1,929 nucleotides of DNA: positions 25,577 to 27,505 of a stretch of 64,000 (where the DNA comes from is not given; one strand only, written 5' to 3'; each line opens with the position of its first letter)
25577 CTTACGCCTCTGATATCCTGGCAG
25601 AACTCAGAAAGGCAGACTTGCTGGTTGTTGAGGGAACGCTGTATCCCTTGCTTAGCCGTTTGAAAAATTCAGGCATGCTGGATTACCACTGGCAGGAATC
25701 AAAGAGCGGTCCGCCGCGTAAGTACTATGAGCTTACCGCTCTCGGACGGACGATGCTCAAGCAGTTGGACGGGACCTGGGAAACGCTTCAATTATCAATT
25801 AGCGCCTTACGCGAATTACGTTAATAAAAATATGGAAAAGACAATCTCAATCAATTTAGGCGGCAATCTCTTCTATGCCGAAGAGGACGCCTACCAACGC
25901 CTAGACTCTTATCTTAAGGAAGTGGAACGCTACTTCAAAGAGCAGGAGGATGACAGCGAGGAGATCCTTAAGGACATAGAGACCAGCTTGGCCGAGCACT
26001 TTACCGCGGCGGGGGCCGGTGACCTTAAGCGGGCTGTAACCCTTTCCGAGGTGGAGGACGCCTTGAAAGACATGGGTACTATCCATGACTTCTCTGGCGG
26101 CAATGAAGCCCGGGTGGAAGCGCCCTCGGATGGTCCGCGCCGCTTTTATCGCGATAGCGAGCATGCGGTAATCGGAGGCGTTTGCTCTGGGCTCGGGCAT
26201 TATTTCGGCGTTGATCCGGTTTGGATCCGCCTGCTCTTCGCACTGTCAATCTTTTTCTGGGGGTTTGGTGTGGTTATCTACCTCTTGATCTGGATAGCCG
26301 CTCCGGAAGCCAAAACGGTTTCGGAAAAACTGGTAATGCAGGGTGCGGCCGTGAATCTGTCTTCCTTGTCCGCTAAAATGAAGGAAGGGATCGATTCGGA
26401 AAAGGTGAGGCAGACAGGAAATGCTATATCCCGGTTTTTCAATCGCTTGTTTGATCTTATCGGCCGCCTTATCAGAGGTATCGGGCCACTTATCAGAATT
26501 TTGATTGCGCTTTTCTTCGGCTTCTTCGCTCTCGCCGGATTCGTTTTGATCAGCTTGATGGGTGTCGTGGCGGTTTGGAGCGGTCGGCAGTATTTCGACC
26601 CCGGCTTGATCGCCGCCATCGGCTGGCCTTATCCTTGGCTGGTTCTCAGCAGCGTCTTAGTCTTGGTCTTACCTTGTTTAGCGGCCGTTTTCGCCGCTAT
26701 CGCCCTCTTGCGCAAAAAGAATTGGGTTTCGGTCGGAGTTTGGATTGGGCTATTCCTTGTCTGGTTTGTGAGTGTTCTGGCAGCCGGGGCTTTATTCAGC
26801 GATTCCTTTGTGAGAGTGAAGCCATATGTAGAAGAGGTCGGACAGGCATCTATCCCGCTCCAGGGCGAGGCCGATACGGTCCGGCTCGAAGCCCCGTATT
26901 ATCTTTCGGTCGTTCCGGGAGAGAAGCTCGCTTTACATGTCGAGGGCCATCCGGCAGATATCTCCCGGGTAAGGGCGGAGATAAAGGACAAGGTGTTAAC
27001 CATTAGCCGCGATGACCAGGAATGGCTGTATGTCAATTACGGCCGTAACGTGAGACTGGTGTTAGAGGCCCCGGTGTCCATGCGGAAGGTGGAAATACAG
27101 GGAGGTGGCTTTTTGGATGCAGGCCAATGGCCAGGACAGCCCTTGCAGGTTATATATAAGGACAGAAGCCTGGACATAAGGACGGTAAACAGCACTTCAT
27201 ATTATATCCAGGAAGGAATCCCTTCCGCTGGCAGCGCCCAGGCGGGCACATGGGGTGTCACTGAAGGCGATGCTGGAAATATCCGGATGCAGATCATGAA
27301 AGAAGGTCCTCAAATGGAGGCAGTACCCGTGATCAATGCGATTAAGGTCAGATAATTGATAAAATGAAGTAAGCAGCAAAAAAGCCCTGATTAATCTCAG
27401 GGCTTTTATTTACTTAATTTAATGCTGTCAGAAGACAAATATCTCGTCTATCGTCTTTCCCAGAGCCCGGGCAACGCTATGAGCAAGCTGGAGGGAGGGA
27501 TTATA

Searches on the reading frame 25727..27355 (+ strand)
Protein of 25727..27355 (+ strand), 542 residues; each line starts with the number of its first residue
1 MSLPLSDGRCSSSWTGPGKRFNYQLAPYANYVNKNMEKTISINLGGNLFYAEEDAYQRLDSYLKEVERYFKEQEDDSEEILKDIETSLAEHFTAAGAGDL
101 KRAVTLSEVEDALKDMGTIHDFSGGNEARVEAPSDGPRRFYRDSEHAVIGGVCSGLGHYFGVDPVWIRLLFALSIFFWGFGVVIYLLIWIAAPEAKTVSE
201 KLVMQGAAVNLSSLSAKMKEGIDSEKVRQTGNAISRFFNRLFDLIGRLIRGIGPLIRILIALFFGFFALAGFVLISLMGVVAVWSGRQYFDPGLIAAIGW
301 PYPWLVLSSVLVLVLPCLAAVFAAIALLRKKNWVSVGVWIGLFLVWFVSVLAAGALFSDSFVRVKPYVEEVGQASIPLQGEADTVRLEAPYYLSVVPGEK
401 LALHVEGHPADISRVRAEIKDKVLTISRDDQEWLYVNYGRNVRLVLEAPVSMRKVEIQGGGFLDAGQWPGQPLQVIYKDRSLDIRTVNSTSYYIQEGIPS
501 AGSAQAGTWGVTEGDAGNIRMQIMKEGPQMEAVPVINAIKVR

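Call 64: search_protein_families(library=pfam, proteins=[window:25727-27355:+], max_evalue=0.0001)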
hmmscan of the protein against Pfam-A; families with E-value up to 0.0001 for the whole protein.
window:25727-27355:+ (542 aa): 3 families
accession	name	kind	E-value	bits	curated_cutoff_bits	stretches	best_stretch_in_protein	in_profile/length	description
PF04024.17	PspC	-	9.5e-23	80.2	25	1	138-195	1-58/58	PspC domain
PF22571.1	LiaI-LiaF-TM_PspC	-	2.2e-12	47.4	27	1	228-357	2-135/142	PspC transmembrane region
PF22564.2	HAAS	-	4.5e-05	24.2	27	1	62-118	2-48/55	HAAS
